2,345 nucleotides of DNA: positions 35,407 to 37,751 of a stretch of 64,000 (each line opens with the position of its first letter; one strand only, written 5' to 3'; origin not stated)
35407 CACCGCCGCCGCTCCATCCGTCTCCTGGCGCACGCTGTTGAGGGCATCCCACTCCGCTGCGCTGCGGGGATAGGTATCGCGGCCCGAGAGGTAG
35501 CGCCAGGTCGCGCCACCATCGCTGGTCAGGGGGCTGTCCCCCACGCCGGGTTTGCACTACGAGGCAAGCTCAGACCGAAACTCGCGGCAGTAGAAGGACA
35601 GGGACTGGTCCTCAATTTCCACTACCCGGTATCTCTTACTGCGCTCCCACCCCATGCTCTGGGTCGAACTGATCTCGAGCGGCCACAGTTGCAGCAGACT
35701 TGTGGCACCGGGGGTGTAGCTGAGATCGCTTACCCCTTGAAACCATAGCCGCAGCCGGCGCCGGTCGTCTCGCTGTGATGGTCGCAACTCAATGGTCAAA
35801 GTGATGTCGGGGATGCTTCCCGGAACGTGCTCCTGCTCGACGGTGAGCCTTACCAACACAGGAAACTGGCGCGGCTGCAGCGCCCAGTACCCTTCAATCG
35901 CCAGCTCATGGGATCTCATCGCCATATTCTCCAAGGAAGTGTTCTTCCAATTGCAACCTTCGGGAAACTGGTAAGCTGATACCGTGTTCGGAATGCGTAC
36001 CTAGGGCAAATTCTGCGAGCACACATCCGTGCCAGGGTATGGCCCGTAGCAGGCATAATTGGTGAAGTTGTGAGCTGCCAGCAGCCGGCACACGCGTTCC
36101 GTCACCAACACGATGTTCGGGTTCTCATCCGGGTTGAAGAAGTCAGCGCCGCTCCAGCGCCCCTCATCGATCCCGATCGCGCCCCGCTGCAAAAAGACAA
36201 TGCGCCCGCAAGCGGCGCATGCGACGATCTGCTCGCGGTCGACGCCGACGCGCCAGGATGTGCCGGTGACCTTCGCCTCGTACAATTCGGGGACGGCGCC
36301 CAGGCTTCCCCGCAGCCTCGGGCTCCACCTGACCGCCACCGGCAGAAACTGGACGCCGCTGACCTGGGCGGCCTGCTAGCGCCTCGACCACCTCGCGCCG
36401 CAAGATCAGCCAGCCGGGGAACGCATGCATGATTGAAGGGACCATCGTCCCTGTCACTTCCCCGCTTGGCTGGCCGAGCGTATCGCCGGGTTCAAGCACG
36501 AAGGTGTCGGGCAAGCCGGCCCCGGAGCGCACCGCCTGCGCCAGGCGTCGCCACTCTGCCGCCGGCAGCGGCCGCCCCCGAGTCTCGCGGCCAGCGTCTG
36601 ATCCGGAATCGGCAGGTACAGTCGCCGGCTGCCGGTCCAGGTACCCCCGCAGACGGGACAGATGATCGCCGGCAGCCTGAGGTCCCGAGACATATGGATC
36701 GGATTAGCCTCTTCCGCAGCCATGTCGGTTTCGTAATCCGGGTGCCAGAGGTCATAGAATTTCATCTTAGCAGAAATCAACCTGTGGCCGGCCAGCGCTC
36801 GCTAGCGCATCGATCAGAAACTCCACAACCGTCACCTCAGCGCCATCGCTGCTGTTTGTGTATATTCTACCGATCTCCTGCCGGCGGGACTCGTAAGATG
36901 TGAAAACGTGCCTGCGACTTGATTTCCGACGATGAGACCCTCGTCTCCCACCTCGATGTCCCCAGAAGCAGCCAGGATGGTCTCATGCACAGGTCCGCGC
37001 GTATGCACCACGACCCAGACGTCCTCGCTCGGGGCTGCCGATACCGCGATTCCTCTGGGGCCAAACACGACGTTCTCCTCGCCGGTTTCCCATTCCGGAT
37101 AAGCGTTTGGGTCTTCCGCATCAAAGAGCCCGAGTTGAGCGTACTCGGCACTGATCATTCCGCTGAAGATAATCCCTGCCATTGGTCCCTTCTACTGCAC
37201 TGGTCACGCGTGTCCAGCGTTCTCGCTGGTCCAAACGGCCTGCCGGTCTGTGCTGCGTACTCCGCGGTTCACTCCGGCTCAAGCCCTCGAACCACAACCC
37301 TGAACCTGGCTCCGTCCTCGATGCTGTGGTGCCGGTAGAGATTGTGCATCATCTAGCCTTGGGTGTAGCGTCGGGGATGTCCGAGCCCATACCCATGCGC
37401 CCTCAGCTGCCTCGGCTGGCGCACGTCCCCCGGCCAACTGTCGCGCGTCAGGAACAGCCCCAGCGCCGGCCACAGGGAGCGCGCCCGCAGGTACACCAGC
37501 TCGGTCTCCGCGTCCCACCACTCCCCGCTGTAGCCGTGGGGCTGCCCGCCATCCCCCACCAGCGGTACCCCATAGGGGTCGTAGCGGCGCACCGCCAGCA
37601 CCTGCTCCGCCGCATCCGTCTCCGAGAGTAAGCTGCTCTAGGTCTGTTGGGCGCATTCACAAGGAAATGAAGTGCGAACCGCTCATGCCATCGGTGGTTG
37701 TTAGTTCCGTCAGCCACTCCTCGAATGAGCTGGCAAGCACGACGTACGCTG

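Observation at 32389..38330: Immunity-gene array separated by four decayed RHS core-tail fragments (nearly toxin-less polymorphic-toxin island)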

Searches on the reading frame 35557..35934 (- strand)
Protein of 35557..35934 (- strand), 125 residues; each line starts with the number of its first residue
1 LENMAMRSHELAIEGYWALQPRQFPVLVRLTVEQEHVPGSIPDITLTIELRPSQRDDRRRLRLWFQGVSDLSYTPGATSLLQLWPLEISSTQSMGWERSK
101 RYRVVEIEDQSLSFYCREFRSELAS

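Call 4: search_protein_families(library=pfam, max_evalue=0.1, proteins=[window:35557-35934:-])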
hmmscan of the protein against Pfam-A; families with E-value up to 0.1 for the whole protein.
window:35557-35934:- (125 aa): 0 families

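Call 6: search_protein_families(library=ncbifam, max_evalue=1, proteins=[window:35557-35934:-])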
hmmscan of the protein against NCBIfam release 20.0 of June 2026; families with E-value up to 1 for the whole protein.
window:35557-35934:- (125 aa): 0 families

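Call 12: search_protein_families(library=pfam, max_evalue=10, proteins=[window:35557-35934:-])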
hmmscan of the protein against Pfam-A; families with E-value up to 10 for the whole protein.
window:35557-35934:- (125 aa): 0 families

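Call 62: search_dna_similar(query=window:35557-35934:-, collection=plasmids, mode=protein, max_evalue=0.01, max_rows=10)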
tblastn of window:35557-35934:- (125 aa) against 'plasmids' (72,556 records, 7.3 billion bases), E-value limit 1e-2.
No match.

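Call 69: search_solved_structures(query=window:35557-35934:-, max_evalue=10)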
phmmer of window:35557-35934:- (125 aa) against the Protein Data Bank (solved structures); distinct sequences matched with E-value up to 10: 0.

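Call 78: predict_structure(protein=window:35557-35934:-)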
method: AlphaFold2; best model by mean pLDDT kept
length: 125 residues; sequences in the alignment: 1
mean_pLDDT: 49.1   pTM: 0.42
mean pLDDT of the five models: 49.1, 38.1, 35.1, 35.0, 34.9
residues with pLDDT >= 90: 0; 70-90: 0; 50-70: 72; < 50: 53
segments of 3 or more residues with pLDDT < 50: 1-4, 10-21, 74-102, 121-125
pLDDT, mean of each block of 10 residues (from residue 1): 47 45 53 60 60 53 54 47 35 33 54 55 36
secondary structure, 60 per line:
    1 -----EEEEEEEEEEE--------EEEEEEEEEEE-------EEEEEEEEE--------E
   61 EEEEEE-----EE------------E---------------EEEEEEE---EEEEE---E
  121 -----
elements in order: E6-16 E25-35 E43-51 E60-66 E102-108 E112-116

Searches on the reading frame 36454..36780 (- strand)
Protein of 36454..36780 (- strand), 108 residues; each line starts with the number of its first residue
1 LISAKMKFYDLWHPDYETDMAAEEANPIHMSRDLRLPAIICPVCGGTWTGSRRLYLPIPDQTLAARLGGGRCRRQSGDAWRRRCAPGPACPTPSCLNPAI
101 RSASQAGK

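Call 4: search_protein_families(library=pfam, max_evalue=0.1, proteins=[window:36454-36780:-])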
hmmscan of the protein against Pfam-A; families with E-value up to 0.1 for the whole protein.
window:36454-36780:- (108 aa): 0 families

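Call 6: search_protein_families(library=ncbifam, max_evalue=1, proteins=[window:36454-36780:-])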
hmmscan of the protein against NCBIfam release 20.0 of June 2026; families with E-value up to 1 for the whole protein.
window:36454-36780:- (108 aa): 1 family
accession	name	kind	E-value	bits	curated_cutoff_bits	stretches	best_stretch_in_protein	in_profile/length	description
TIGR02264.1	gmx_para_CXXCG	equivalog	0.015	14.7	100.15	1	18-101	7-92/237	SitI6 family double-CXXCG motif immunity protein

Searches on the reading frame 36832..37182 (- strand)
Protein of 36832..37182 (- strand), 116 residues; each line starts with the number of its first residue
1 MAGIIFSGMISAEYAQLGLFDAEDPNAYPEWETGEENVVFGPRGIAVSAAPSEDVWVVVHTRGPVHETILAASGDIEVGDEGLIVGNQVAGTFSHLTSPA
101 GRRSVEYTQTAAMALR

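Call 4: search_protein_families(library=pfam, max_evalue=0.1, proteins=[window:36832-37182:-])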
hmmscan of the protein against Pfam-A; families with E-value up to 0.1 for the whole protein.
window:36832-37182:- (116 aa): 0 families

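Call 6: search_protein_families(library=ncbifam, max_evalue=1, proteins=[window:36832-37182:-])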
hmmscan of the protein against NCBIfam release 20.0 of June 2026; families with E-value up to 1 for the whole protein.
window:36832-37182:- (116 aa): 0 families

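Call 12: search_protein_families(library=pfam, max_evalue=10, proteins=[window:36832-37182:-])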
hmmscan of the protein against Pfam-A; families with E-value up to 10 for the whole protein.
window:36832-37182:- (116 aa): 0 families

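Call 32: find_homologous_proteins(query=window:36832-37182:-, max_evalue=0.01)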
Query window:36832-37182:- (116 aa): 1 proteins with E <= 0.01 among 19 candidates.
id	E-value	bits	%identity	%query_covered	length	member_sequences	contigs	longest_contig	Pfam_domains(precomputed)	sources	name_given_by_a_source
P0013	7.5e-70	250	100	100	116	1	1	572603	-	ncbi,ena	-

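Call 38: search_solved_structures(query=window:36832-37182:-, max_evalue=10)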
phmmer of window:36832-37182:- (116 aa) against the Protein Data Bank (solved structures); distinct sequences matched with E-value up to 10: 2.
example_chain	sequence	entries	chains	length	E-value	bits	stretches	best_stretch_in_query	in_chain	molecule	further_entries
5dus_A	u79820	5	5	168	1.4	12.1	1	69-104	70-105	ORF1a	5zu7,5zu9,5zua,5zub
5hih_A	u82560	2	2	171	1.4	12.1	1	69-104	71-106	ORF1a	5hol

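Call 40: search_protein_representatives(protein=window:36832-37182:-)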
Query: 116 residues. Proteins with E-value up to 0.001 (for the whole library): 107; up to 1e-10: 36; up to 1e-30: 1. The best 107 are listed.
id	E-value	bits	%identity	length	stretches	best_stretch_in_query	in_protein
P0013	2.4e-70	249.8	100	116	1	1-116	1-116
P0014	1.0e-22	96.3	45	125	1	3-106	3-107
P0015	2.7e-20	88.6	44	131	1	5-109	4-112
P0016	1.5e-19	86.2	50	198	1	4-106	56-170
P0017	1.5e-18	83.0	41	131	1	3-110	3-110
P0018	1.7e-17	79.6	46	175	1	5-105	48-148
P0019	7.7e-17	77.4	45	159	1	9-106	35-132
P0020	7.9e-17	77.4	43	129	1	3-106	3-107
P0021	1.2e-16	76.9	44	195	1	4-107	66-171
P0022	2.5e-16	75.8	44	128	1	2-106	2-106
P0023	3.3e-16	75.4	43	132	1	10-106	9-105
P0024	6.4e-16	74.5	44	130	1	3-107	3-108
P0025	9.8e-16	73.9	45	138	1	5-96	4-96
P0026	1.9e-15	72.9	41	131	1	7-106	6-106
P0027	3.5e-15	72.1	36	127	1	5-106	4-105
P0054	6.1e-10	55.2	36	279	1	4-106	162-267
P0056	9.7e-10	54.6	44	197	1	5-87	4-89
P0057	1.1e-09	54.3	35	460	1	5-106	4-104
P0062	1.1e-08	51.1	45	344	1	6-103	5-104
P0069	6.7e-08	48.6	46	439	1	10-105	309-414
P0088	4.1e-06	42.9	34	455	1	5-105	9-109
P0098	3.3e-05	40.0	33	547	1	5-110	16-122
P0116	7.0e-04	35.7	34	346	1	6-96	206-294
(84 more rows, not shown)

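Call 42: search_protein_families(library=pfam, alignment_id=A2, max_evalue=0.01)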
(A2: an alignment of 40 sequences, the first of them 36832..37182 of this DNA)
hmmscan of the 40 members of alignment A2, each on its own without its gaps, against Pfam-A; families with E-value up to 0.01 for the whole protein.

A. member 1, window:36832-37182:- (116 aa): 0 families

B. families by the number of members that match (of 40 scanned): 1 family
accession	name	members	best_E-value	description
PF11033.13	ComJ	1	0.0086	Competence protein J (ComJ)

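Call 44: search_solved_structures(query=A2, max_evalue=10)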
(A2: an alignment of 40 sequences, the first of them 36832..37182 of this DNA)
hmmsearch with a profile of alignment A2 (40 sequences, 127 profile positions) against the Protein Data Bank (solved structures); distinct sequences matched with E-value up to 10: 2.
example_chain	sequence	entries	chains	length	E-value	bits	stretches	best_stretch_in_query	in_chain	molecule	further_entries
7vrr_A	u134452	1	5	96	0.75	12.8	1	43-95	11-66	Histone deacetylase HDT1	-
6r76_A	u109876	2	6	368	0.86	12.6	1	43-120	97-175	Proline racemase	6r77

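Call 50: predict_structure(alignment_id=A2)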
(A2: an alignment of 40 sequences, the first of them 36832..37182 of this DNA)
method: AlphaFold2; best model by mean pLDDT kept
length: 116 residues; sequences in the alignment: 40
mean_pLDDT: 91.2   pTM: 0.83
mean pLDDT of the five models: 91.2, 90.2, 89.9, 89.2, 88.7
residues with pLDDT >= 90: 88; 70-90: 24; 50-70: 4; < 50: 0
segments of 3 or more residues with pLDDT < 50: none
pLDDT, mean of each block of 10 residues (from residue 1): 86 93 97 94 95 91 77 96 95 95 91 76
secondary structure, 60 per line:
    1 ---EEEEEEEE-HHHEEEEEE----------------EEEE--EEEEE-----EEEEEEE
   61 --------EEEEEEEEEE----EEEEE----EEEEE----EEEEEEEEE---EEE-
elements in order: E4-11 E16-21 E38-41 E44-48 E54-60 E69-78 E83-87 E92-96 E101-109 E113-115

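Call 53: fold_search(model_id=the predicted structure, library=pdb)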
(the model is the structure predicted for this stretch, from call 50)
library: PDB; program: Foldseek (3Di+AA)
matches with E <= 10: 70; with E <= 0.001: 2
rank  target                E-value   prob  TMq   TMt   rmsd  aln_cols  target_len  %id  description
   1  4mqd_B                8.2e-06  1.00  0.78  0.70   3.1       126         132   12  Crystal structure of ComJ, inhibitor of the DNA degrading activity of NucA, from Bacillus subtilis (released 2013-10-09)
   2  4mqd_A                1.3e-05  1.00  0.77  0.69   3.1       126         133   12  Crystal structure of ComJ, inhibitor of the DNA degrading activity of NucA, from Bacillus subtilis (released 2013-10-09)
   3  6i86_A                1.4e-02  1.00  0.64  0.50   4.9       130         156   14  Crocagin biosynthetic gene J (released 2019-03-13)
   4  6i86_C                2.9e-02  1.00  0.59  0.46   5.9       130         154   12  Crocagin biosynthetic gene J (released 2019-03-13)
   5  5ew5_A                1.3e+00  0.02  0.14  0.05  18.2       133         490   18  Crystal Structure of Colicin E9 In Complex with Its Immunity Protein Im9 (released 2016-07-20)
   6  7nst_D                1.5e+00  0.01  0.13  0.07  18.5       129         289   18  ColicinE9 partial translocation complex (released 2021-08-11)
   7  6nmy_B                1.5e+00  0.01  0.12  0.08  28.2       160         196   11  A Cytokine-receptor complex (released 2020-01-22)
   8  7nsu_D                1.7e+00  0.01  0.13  0.06  18.3       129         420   18  ColicinE9 intact translocation complex (released 2021-08-11)
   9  8yjb_D                3.0e+00  0.03  0.19  0.05  14.0       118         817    7  Cryo-EM structure of the human DSS1-INTAC complex (released 2025-03-05)
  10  4jy6_C                3.2e+00  0.01  0.19  0.12  20.9       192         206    6  Crystal structure of human Fab PGT123, a broadly reactive and potent HIV-1 neutralizing antibody (released 2013-05-08)
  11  2v5s_B                3.2e+00  0.01  0.13  0.06  18.8       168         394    7  Structural basis for Dscam isoform specificity (released 2007-09-11)
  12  6uqr_C                3.6e+00  0.01  0.18  0.11  18.6       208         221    7  Complex of IgE and Ligelizumab (released 2019-12-04)
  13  6bbw_A                3.8e+00  0.01  0.16  0.10  14.0       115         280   13  Structure of the major pilin protein (T3.2) from Streptococcus pyogenes serotype GAS13637 (released 2018-10-24)
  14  8t7i_B                4.0e+00  0.01  0.12  0.09  17.8       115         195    8  Structure of the S1CE variant of Fab F1 (FabS1CE-F1) (released 2023-11-22)
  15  4yh6_B                4.2e+00  0.02  0.16  0.08  12.0       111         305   12  Crystal structure of IL1RAPL1 ectodomain (released 2015-05-06)
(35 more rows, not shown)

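Call 67: search_dna_similar(query=window:36832-37182:-, collection=plasmids, mode=protein, max_evalue=0.01, max_rows=10)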
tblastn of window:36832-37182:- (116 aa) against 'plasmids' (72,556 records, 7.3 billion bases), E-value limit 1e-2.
No match.

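Call 68: search_protein_families(library=pfam, max_evalue=0.001, proteins=[P0016, P0021, P0054, P0057, P0062, P0069, P0088, P0098, P0116, P0056])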
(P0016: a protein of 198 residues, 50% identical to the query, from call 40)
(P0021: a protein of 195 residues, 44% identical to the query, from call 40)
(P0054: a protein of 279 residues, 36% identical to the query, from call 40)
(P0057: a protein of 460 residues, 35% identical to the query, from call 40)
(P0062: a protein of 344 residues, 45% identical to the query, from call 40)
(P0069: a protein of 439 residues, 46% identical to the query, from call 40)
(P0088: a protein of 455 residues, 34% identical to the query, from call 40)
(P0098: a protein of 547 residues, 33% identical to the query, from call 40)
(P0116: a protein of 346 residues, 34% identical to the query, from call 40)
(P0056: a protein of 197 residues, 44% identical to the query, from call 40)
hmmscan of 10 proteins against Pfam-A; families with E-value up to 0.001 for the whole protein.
P0016 (198 aa): 0 families

P0021 (195 aa): 0 families

P0054 (279 aa): 0 families

P0057 (460 aa): 8 families
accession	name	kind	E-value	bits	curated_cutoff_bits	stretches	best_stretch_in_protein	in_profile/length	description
PF13646.12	HEAT_2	-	3.8e-62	207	27.7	5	208-278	3-74/88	HEAT repeats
PF03130.22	HEAT_PBS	-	9.5e-47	152.5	20.9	4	220-246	1-27/27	PBS lyase HEAT-like repeat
PF02985.28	HEAT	-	5.9e-30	100.9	23.5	0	238-262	3-27/31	HEAT repeat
PF13513.12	HEAT_EZ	-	4.7e-24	84.8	27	1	235-261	28-54/55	HEAT-like repeat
PF00514.29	Arm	-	3.5e-16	59.1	20.6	0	236-260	13-37/41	Armadillo/beta-catenin-like repeat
PF12717.13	Cnd1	-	1.9e-08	35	26.4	0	331-385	23-83/162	non-SMC mitotic condensation complex subunit 1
PF25151.1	TPR_Trm732_C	-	6.5e-07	29.8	27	0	147-214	73-138/159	Trm732, C-terminal TPR repeats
PF12755.13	Vac14_Fab1_bd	-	6.5e-05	23.9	22.1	0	391-415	27-51/97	Vacuolar 14 Fab1-binding region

P0062 (344 aa): 1 family
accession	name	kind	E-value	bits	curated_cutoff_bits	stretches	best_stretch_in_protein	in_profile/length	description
PF14062.11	DUF4253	-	3.1e-06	27.7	27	1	224-344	2-109/109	Domain of unknown function (DUF4253)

P0069 (439 aa): 1 family
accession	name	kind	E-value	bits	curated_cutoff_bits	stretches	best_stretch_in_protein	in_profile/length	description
PF13646.12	HEAT_2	-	3.2e-11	43.8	27.7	1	195-250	2-57/88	HEAT repeats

P0088 (455 aa): 7 families
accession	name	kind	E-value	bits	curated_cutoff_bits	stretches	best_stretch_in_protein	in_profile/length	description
PF13646.12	HEAT_2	-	9.7e-43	144.8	27.7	5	212-285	1-75/88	HEAT repeats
PF03130.22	HEAT_PBS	-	3.8e-29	98.3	20.9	2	226-250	1-25/27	PBS lyase HEAT-like repeat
PF02985.28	HEAT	-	1.8e-19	68.4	23.5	0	337-361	2-26/31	HEAT repeat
PF13513.12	HEAT_EZ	-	1.1e-11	45.4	27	0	178-205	27-54/55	HEAT-like repeat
PF12717.13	Cnd1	-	5.5e-06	27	26.4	0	201-234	8-45/162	non-SMC mitotic condensation complex subunit 1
PF00514.29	Arm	-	6.4e-06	26.5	20.6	0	273-301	13-39/41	Armadillo/beta-catenin-like repeat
PF12755.13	Vac14_Fab1_bd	-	6.2e-05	24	22.1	0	390-409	32-51/97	Vacuolar 14 Fab1-binding region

P0098 (547 aa): 14 families
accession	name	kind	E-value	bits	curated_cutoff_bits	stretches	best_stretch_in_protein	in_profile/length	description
PF13646.12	HEAT_2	-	1.6e-80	265.9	27.7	7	224-298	2-77/88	HEAT repeats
PF03130.22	HEAT_PBS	-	4.4e-55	178.2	20.9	5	457-482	1-26/27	PBS lyase HEAT-like repeat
PF02985.28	HEAT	-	1.5e-34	115.1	23.5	1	254-279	2-27/31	HEAT repeat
PF13513.12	HEAT_EZ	-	9.5e-34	115.7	27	3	178-217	5-55/55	HEAT-like repeat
PF00514.29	Arm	-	4.1e-23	81.1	20.6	0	253-279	13-39/41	Armadillo/beta-catenin-like repeat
PF12717.13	Cnd1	-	2.1e-13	51.1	26.4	1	206-296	2-101/162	non-SMC mitotic condensation complex subunit 1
PF01602.26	Adaptin_N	-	2.6e-08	33.4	37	1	192-292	81-196/524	Adaptin N terminal region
PF11838.14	ERAP1_C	-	2.3e-06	27.7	38.2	0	176-293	95-225/318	ERAP1-like C-terminal domain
PF25767.1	ARM_TBCD_2nd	-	2.6e-06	27.4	29.7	0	221-248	77-104/245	Tubulin-specific chaperone D-like, ARM repeats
PF18991.6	DUF5724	-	4.7e-06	25.4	25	0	381-473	465-556/1214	Family of unknown function (DUF5724)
PF24492.1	HEAT_ECM29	-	8e-06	26.5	27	0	254-279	114-139/160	Proteasome adapter and scaffold protein ECM29, HEAT-repeat domain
PF12755.13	Vac14_Fab1_bd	-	2.9e-05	25.1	22.1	0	220-245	26-51/97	Vacuolar 14 Fab1-binding region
PF21581.3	SCD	-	3.9e-05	24.3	27.5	0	259-285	37-63/75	Stromalin conservative domain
PF13251.12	DUF4042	-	0.00039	20.6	27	0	435-469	34-68/182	Domain of unknown function (DUF4042)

P0116 (346 aa): 1 family
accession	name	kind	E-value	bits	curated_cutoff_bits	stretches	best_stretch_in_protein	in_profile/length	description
PF14040.12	DNase_NucA_NucB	-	2.7e-21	76.4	23.8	1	56-142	6-99/100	Deoxyribonuclease NucA/NucB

P0056 (197 aa): 0 families

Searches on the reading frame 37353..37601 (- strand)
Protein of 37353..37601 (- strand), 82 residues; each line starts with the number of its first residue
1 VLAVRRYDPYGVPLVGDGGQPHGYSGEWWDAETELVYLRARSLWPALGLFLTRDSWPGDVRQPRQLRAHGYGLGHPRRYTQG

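Call 4: search_protein_families(library=pfam, max_evalue=0.1, proteins=[window:37353-37601:-])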
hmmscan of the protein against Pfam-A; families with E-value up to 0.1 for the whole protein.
window:37353-37601:- (82 aa): 0 families

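Call 6: search_protein_families(library=ncbifam, max_evalue=1, proteins=[window:37353-37601:-])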
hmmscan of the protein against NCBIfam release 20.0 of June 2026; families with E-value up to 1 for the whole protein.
window:37353-37601:- (82 aa): 1 family
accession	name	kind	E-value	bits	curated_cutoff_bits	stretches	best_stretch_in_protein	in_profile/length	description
TIGR03696.1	Rhs_assc_core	domain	3.8e-09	36.9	32.5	1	7-78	1-69/76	RHS repeat-associated core domain-containing protein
